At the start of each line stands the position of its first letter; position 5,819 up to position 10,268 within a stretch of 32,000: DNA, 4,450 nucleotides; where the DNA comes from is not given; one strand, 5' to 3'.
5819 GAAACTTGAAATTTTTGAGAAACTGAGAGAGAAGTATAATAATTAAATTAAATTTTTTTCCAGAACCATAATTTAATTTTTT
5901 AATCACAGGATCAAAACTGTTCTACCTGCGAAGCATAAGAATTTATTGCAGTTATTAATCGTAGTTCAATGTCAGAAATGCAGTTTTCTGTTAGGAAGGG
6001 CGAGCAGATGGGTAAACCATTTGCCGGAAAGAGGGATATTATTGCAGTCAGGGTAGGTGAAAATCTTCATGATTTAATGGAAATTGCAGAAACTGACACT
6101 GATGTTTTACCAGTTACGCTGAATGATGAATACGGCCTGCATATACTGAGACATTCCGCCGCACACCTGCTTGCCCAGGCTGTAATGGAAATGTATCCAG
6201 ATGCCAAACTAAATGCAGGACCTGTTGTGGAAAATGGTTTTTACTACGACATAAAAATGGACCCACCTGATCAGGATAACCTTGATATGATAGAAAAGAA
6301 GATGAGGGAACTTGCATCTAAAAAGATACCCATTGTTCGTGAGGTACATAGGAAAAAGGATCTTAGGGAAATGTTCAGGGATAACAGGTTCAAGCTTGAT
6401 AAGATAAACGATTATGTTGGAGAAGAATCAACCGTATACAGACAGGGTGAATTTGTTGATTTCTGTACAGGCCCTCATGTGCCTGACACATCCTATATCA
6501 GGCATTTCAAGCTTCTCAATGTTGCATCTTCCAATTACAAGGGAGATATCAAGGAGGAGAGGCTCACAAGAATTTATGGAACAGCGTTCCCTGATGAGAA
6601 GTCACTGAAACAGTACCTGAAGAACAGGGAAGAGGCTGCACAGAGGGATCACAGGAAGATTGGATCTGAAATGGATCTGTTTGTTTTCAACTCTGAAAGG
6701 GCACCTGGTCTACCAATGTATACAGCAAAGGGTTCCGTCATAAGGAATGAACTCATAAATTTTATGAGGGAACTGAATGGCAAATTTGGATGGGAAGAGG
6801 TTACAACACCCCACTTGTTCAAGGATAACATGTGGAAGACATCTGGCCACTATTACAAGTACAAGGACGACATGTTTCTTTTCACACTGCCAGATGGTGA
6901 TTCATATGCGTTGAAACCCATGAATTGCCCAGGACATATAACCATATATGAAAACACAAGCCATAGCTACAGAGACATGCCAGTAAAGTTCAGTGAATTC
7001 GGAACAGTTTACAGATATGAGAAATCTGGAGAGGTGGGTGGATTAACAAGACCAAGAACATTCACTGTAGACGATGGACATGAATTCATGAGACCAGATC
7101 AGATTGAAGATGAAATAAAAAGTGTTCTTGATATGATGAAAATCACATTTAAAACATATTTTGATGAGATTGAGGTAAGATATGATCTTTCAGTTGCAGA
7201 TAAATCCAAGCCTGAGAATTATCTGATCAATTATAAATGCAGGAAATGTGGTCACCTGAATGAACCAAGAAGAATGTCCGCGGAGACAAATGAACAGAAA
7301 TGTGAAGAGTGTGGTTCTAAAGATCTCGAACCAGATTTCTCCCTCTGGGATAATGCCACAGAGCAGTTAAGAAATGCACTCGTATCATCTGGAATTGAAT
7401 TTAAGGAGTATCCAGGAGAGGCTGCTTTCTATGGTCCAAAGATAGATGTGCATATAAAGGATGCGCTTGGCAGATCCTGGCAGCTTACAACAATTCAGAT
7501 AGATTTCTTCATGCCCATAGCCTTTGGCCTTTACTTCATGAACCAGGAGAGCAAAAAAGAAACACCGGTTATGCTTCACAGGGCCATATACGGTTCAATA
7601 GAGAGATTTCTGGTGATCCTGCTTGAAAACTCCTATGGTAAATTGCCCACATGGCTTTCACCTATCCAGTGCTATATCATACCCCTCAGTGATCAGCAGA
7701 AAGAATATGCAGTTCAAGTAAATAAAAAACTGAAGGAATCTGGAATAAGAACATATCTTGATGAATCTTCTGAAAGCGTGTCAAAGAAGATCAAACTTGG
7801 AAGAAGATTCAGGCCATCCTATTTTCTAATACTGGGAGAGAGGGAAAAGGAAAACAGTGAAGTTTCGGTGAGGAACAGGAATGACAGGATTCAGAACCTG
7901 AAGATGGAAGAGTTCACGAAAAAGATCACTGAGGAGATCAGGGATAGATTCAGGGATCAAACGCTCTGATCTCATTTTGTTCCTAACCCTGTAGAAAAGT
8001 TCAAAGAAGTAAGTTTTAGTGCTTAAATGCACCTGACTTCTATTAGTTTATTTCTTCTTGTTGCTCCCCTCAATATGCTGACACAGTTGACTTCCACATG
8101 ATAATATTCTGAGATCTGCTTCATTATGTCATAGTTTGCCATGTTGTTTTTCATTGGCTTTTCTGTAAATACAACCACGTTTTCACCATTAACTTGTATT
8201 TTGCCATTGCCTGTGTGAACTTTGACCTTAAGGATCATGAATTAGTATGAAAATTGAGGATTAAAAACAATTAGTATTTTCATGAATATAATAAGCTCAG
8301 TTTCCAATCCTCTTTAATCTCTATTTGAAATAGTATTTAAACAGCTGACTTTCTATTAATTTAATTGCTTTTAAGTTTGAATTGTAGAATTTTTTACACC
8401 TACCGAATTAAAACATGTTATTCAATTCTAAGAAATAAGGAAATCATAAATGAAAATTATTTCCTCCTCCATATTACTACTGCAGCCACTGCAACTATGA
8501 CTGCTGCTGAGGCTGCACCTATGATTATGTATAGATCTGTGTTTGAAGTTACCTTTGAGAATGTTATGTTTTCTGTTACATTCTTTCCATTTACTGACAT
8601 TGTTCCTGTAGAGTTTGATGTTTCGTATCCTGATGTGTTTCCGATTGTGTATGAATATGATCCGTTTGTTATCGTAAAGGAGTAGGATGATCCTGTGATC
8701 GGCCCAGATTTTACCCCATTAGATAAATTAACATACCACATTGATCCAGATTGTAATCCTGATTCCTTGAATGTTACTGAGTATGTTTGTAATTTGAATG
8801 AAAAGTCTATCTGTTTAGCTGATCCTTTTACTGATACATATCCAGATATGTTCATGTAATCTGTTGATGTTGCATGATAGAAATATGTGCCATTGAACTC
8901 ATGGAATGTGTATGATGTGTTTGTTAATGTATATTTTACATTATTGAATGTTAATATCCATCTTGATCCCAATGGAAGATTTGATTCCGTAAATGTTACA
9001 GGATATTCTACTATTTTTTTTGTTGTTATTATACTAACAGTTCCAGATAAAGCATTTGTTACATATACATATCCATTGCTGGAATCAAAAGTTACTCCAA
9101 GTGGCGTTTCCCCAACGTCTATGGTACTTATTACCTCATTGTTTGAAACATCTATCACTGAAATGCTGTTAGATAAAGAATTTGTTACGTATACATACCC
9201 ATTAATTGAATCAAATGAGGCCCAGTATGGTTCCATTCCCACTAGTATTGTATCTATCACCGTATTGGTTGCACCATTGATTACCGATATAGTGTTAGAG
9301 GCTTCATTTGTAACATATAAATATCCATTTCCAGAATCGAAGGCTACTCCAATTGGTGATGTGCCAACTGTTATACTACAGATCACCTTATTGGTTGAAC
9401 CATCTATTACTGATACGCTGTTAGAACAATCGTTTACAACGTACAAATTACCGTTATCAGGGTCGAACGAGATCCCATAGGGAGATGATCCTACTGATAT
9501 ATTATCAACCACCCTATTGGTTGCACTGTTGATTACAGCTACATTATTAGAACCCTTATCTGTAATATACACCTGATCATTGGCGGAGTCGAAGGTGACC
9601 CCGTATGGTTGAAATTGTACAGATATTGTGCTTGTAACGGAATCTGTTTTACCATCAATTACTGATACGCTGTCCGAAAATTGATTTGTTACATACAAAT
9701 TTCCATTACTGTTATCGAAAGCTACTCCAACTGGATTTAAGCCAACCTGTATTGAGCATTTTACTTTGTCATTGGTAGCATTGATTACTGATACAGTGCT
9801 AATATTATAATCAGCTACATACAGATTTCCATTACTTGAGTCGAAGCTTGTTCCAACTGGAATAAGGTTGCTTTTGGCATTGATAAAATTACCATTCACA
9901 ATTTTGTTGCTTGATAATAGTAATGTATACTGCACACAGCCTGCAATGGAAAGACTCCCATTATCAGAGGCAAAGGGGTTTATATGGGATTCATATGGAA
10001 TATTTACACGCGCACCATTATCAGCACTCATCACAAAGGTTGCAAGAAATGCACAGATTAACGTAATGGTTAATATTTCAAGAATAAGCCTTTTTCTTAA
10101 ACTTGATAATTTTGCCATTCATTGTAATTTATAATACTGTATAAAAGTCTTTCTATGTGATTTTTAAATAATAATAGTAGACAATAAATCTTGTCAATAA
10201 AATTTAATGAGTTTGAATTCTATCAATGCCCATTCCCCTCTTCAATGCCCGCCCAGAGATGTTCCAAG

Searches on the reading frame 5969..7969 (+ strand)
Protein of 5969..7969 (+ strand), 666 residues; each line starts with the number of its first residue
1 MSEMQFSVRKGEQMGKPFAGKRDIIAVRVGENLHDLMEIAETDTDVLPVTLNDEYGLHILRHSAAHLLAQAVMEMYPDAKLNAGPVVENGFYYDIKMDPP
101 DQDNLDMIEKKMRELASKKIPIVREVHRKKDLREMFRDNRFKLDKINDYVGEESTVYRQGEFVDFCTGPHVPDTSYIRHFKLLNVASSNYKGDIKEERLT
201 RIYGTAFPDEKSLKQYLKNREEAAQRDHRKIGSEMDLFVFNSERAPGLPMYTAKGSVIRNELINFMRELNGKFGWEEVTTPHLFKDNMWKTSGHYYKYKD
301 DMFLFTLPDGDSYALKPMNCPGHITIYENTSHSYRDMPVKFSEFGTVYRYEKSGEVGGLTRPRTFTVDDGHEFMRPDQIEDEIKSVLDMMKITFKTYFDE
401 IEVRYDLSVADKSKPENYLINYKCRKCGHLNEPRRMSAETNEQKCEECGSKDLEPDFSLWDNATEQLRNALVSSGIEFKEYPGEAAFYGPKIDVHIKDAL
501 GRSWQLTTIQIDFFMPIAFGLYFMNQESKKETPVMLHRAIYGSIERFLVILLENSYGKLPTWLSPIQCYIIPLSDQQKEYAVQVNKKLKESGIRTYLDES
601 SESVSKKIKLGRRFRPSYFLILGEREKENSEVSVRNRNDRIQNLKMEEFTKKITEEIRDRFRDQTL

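Call 23: search_protein_families(library=pfam, proteins=[window:5969-7969:+], max_evalue=0.001)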
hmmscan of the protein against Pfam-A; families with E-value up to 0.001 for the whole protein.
window:5969-7969:+ (666 aa): 4 families
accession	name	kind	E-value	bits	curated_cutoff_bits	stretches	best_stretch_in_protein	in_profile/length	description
PF00587.30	tRNA-synt_2b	-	1.1e-37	130.2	29.3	1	307-554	5-178/179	tRNA synthetase class II core domain (G, H, P, S and T)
PF03129.25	HGTP_anticodon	-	2.6e-16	60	21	1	567-655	1-93/94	Anticodon binding domain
PF07973.19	tRNA_SAD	-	2.6e-13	50.1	24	1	155-203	2-44/44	Threonyl and Alanyl tRNA synthetase second additional domain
PF09723.15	Zn_ribbon_8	-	9.5e-07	29.2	34.4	1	422-454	6-38/41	Zinc ribbon domain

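Call 41: search_solved_structures(query=window:5969-7969:+, max_evalue=1e-20)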
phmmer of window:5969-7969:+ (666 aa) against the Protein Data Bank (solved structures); distinct sequences matched with E-value up to 1e-20: 23.
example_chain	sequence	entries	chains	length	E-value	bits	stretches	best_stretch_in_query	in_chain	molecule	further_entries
6vu9_A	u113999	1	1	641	4.7e-148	498.2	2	25-407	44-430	Threonine--tRNA ligase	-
1nyq_A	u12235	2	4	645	2.9e-140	472.5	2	23-418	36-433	threonyl-tRNA synthetase 1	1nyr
1qf6_A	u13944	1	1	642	1.2e-136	460.5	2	24-404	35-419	THREONYL-TRNA SYNTHETASE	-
4hwt_A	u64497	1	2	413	8.4e-88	299.1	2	226-397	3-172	Threonine--tRNA ligase, cytoplasmic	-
4p3n_A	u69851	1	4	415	1.9e-87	298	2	224-397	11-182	Threonine--tRNA ligase, cytoplasmic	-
4ttv_A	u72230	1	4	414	2.3e-87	297.7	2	225-397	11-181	Threonine--tRNA ligase, cytoplasmic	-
8wij_B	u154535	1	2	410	4.2e-84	286.9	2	458-662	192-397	Threonine--tRNA ligase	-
4hwo_A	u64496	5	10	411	9.2e-84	285.8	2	458-662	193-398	Threonine--tRNA ligase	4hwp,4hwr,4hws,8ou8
4p3o_A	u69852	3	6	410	1.1e-83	285.6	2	458-662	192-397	Threonine--tRNA ligase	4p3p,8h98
6l2p_A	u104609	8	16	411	1.2e-83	285.4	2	458-663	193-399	Threonine--tRNA ligase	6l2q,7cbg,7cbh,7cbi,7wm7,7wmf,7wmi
1evk_A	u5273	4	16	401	1.8e-83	284.9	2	458-662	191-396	THREONYL-TRNA SYNTHETASE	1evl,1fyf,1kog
8h99_A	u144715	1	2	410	3.9e-83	283.7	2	458-662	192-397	Threonine--tRNA ligase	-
8wih_A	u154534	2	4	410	7.5e-83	282.8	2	458-662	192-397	Threonine--tRNA ligase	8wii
8wia_A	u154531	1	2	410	7.9e-83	282.7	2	458-662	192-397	Threonine--tRNA ligase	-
8qic_A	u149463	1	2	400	8.8e-83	282.6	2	458-662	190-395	Threonine--tRNA ligase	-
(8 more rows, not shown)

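Call 59: list_cluster_members(proteins=[window:5969-7969:+, window:3477-5864:+, window:26335-27072:-, window:27194-27646:+])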
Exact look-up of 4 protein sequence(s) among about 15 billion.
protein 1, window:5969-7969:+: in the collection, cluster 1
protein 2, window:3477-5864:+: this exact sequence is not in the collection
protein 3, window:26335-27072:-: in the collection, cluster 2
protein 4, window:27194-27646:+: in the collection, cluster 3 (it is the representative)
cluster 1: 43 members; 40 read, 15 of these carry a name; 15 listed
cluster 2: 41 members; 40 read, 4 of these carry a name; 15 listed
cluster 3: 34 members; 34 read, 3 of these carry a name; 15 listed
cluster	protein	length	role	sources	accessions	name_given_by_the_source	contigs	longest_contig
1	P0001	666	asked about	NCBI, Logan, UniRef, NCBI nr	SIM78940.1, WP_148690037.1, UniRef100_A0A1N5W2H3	threonine--tRNA ligase [Cuniculiplasma divulgatum] | Threonine--tRNA ligase n=1 Tax=Cuniculiplasma divulgatum TaxID=1673428 ... | aminoacyl--tRNA ligase-related protein [Cuniculiplasma divulgatum]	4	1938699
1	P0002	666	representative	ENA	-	-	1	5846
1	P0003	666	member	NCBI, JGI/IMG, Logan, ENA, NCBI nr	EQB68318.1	MAG: hypothetical protein AMDU5_GPLC00014G0125 [Thermoplasmatales archaeon Gpl] | threonyl-tRNA synthetase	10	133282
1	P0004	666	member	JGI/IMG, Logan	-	threonyl-tRNA synthetase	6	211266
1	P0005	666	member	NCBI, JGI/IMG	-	threonyl-tRNA synthetase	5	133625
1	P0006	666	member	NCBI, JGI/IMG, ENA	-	threonyl-tRNA synthetase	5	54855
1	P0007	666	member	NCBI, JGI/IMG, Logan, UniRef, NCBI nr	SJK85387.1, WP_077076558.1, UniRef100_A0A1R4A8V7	threonine--tRNA ligase [Cuniculiplasma divulgatum] | threonyl-tRNA synthetase | Threonine--tRNA ligase n=1 Tax=Cuniculiplasma divulgatum TaxID=1673428 ...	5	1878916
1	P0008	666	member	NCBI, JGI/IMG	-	threonyl-tRNA synthetase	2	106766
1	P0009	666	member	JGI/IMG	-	threonyl-tRNA synthetase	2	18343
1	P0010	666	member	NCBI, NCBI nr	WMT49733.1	MAG: aminoacyl--tRNA ligase-related protein [Thermoplasmatales archaeon]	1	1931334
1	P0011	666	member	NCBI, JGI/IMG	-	threonyl-tRNA synthetase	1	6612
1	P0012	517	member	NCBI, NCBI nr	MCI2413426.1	MAG: His/Gly/Thr/Pro-type tRNA ligase C-terminal domain-containing protein, partial ... | His/Gly/Thr/Pro-type tRNA ligase C-terminal domain-containing protein [Cuniculiplasma sp.]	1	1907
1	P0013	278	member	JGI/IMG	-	threonyl-tRNA synthetase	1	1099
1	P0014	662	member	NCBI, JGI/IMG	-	threonyl-tRNA synthetase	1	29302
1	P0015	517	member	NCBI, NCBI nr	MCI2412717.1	MAG: His/Gly/Thr/Pro-type tRNA ligase C-terminal domain-containing protein, partial ... | His/Gly/Thr/Pro-type tRNA ligase C-terminal domain-containing protein [Cuniculiplasma sp.]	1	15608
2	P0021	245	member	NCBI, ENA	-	-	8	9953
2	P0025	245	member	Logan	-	-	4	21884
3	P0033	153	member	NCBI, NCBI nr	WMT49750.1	MAG: hypothetical protein RE472_02000 [Thermoplasmatales archaeon]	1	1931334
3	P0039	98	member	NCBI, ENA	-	-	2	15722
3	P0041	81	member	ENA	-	-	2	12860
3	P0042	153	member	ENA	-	-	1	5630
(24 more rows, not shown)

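Call 61: find_encoding_contigs(protein=P0033, flank=10000, max_places=4)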
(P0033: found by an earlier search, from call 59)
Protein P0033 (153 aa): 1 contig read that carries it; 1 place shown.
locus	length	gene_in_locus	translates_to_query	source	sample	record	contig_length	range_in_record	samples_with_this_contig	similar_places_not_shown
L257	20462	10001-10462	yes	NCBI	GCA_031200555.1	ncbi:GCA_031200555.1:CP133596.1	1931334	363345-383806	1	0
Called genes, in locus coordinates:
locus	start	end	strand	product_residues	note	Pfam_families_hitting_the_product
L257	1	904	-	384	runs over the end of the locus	PF03787:RAMPs (weak)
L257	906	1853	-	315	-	-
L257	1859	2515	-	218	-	PF03787:RAMPs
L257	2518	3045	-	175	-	PF03750:Csm2_III-A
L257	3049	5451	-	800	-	PF01966:HD, PF18182:mCpol (faint), PF18211:Csm1_B, PF22335:Cas10-Cmr2_palm2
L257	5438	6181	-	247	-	PF21350:Cas6_I-A (weak), PF01881:Cas_Cas6_C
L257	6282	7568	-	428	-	PF22230:Csx1_CARF, PF09455:Csx1_HEPN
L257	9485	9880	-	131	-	PF15515:MvaI_BcnI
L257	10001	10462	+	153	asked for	-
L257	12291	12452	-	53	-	PF04014:MazE_antitoxin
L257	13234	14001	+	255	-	PF09019:EcoRII-C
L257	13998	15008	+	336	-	PF00145:DNA_methylase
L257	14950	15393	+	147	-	PF03852:Vsr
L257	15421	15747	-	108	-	-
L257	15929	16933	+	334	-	PF01978:TrmB, PF11495:TrmB_EBD_N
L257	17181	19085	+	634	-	PF13802:Gal_mutarotas_2, PF01055:Glyco_hydro_31_2nd, PF21365:Glyco_hydro_31_3rd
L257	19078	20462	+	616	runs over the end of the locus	PF00128:Alpha-amylase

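Call 65: find_encoding_contigs(protein=P0039, flank=10000, max_places=4)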
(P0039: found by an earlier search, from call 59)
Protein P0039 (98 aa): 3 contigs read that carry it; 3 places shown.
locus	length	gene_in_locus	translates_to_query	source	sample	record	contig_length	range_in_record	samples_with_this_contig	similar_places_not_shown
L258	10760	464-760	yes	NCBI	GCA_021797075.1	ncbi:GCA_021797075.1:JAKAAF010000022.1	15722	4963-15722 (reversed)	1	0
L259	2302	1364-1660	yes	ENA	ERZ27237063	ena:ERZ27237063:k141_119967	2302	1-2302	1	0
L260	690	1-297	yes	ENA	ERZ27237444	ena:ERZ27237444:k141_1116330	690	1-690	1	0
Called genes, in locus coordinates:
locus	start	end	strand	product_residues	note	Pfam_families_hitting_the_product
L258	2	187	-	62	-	?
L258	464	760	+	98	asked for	-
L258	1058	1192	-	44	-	-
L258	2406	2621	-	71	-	PF01936:NYN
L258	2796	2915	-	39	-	-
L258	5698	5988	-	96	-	PF09827:CRISPR_Cas2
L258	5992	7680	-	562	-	PF01930:Cas_Cas4, PF12705:PDDEXK_1 (faint), PF01867:Cas_Cas1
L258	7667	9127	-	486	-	-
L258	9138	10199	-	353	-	PF09617:Cas_GSU0053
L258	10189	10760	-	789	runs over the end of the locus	-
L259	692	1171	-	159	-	PF15515:MvaI_BcnI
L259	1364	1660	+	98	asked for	-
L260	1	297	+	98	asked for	?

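Call 66: find_encoding_contigs(protein=P0041, flank=10000, max_places=4)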
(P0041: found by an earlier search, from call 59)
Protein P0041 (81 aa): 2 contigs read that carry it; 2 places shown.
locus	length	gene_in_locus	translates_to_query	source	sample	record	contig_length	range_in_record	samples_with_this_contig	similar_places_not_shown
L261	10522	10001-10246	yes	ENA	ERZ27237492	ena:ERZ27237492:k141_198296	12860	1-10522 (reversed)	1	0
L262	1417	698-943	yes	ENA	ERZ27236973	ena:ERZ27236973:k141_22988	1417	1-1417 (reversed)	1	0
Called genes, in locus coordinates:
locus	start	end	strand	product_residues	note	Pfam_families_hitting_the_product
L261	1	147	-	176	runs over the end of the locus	-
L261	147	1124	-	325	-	PF18144:SMODS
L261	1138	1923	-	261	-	-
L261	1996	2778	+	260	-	PF19810:HFX_2341_N, PF22662:Csa3_N (faint), PF22665:WHD_DUF6293 (weak)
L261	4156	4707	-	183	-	-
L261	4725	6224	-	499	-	PF13589:HATPase_c_3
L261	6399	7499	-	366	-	PF14072:DndB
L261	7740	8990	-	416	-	PF01555:N6_N4_Mtase (faint), PF01170:UPF0020 (faint)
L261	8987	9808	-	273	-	PF15515:MvaI_BcnI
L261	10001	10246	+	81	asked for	-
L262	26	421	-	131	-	PF15515:MvaI_BcnI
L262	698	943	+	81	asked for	-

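Call 67: find_encoding_contigs(protein=P0042, flank=10000, max_places=4)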
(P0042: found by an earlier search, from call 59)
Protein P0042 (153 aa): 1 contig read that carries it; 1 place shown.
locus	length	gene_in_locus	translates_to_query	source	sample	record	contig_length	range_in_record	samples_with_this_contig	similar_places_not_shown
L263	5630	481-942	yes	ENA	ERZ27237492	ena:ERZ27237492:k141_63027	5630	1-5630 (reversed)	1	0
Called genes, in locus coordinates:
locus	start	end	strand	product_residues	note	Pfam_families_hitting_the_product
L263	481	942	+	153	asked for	-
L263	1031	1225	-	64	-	-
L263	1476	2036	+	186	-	-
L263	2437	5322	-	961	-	PF00580:UvrD-helicase, PF13245:AAA_19, PF13604:AAA_30 (faint), PF13361:UvrD_C, PF13538:UvrD_C_2 (faint), PF12705:PDDEXK_1, PF01930:Cas_Cas4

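Call 89: search_protein_families(library=ncbifam, proteins=[L257:12291-12452:-, L261:1996-2778:+, L263:1476-2036:+], max_evalue=0.01)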
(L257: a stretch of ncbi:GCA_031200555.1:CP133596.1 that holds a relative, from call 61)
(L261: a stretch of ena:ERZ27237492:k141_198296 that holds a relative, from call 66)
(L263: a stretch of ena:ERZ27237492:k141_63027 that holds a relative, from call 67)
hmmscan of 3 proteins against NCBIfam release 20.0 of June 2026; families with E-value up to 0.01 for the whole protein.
L257:12291-12452:- (53 aa): 2 families
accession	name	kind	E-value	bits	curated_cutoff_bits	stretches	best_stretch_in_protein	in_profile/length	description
TIGR01439.1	lp_hng_hel_AbrB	domain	3.2e-07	30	28.3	1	19-52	9-43/44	transcriptional regulator, AbrB family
TIGR02609.1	doc_partner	hypoth_equivalog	0.00015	22.1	55.9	1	10-50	2-42/74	putative addiction module antidote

L261:1996-2778:+ (260 aa): 4 families
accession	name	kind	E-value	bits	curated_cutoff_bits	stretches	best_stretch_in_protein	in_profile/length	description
TIGR01884.1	cas_HTH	subfamily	2.7e-08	33.4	60.2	1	15-153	3-149/202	CRISPR-associated CARF protein Csa3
NF051475.1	TransRegHFX_2341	equivalog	2.5e-07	30.5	500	1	12-136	2-141/299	HFX_2341 family transcriptional regulator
TIGR02672.2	cas_csm6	equivalog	0.0015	17.6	150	1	38-129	48-140/433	type III-A CRISPR-associated CARF protein Csm6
NF006374.0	PRK08605.1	subfamily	0.0021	17.2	356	1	50-138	188-273/332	D-lactate dehydrogenase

L263:1476-2036:+ (186 aa): 0 families

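Call 111: find_encoding_contigs(protein=P0025, flank=10000, max_places=4)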
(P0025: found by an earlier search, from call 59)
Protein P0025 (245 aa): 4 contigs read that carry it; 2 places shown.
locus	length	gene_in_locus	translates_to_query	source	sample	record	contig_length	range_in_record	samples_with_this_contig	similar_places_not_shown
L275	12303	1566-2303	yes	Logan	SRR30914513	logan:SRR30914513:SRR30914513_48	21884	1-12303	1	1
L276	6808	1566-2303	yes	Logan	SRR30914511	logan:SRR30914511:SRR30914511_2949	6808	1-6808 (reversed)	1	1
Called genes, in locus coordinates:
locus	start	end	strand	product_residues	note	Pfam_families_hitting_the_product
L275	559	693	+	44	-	-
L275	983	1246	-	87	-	-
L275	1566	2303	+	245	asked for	PF15515:MvaI_BcnI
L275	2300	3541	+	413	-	PF01555:N6_N4_Mtase (weak), PF01170:UPF0020 (weak)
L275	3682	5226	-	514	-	PF13020:NOV_C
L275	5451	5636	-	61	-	PF09853:DUF2080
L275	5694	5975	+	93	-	-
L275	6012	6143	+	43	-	-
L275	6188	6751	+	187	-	-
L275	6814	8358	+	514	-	PF14236:DruA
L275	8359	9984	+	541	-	PF25164:CoiA_N (weak), PF25169:DUF7830 (weak)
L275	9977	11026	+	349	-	-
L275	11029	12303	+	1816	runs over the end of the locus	PF00270:DEAD, PF04851:ResIII (faint), PF27116:YjiV_N, PF00271:Helicase_C (weak), PF09369:MZB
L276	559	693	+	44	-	-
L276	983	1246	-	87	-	-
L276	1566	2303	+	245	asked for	PF15515:MvaI_BcnI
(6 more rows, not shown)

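Call 112: find_encoding_contigs(protein=P0021, flank=10000, max_places=4)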
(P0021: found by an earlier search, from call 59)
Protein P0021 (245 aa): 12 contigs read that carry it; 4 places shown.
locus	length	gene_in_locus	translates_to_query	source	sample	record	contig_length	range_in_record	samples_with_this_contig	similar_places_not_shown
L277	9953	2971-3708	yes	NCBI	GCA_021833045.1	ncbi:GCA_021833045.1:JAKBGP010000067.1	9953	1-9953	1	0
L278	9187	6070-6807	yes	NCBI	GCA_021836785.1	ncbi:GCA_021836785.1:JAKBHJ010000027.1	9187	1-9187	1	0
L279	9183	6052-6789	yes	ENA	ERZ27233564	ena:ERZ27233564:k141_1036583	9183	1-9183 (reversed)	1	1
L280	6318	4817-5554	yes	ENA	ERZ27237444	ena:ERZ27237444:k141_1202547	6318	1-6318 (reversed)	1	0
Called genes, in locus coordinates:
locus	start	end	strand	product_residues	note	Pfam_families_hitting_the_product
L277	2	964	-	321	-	?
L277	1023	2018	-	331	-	-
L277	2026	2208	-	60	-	-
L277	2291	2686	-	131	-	-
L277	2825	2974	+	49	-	-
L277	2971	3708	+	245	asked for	PF15515:MvaI_BcnI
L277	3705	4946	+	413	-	PF01555:N6_N4_Mtase (weak), PF01170:UPF0020 (weak)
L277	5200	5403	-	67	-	-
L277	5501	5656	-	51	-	-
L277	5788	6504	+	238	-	PF02086:MethyltransfD12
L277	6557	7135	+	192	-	PF28043:KwaA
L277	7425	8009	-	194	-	-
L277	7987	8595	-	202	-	-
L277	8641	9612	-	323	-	-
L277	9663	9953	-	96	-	?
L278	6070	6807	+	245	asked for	PF15515:MvaI_BcnI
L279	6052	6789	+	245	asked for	PF15515:MvaI_BcnI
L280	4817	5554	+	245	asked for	PF15515:MvaI_BcnI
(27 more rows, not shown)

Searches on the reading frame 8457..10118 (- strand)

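Call 23: search_protein_families(library=pfam, proteins=[window:8457-10118:-], max_evalue=0.001)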
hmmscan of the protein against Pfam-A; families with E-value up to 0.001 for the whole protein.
window:8457-10118:- (553 aa): 7 families
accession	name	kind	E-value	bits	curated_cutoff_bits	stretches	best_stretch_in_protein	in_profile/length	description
PF01436.27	NHL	-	9.6e-15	54.2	20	0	87-111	4-27/28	NHL repeat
PF21783.3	YNCE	-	1.3e-13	51.5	27.1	2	266-344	41-119/339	YNCE-like beta-propeller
PF10282.15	Lactonase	-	2.1e-10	40.8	21.7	1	252-365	190-319/344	Lactonase, 7-bladed beta-propeller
PF24684.1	Vgb_lyase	-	1.2e-09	37.9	50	1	171-375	15-219/290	Virginiamycin B lyase family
PF25174.1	Beta-prop_THOC3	-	1.4e-08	34.5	305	1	108-286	70-246/272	THOC3 beta-propeller domain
PF01731.26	Arylesterase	-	2.6e-06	28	21.3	0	325-361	42-78/86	Arylesterase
PF02239.22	Cytochrom_D1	-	0.00013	21.1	25.5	0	269-367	9-107/368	Cytochrome D1 heme domain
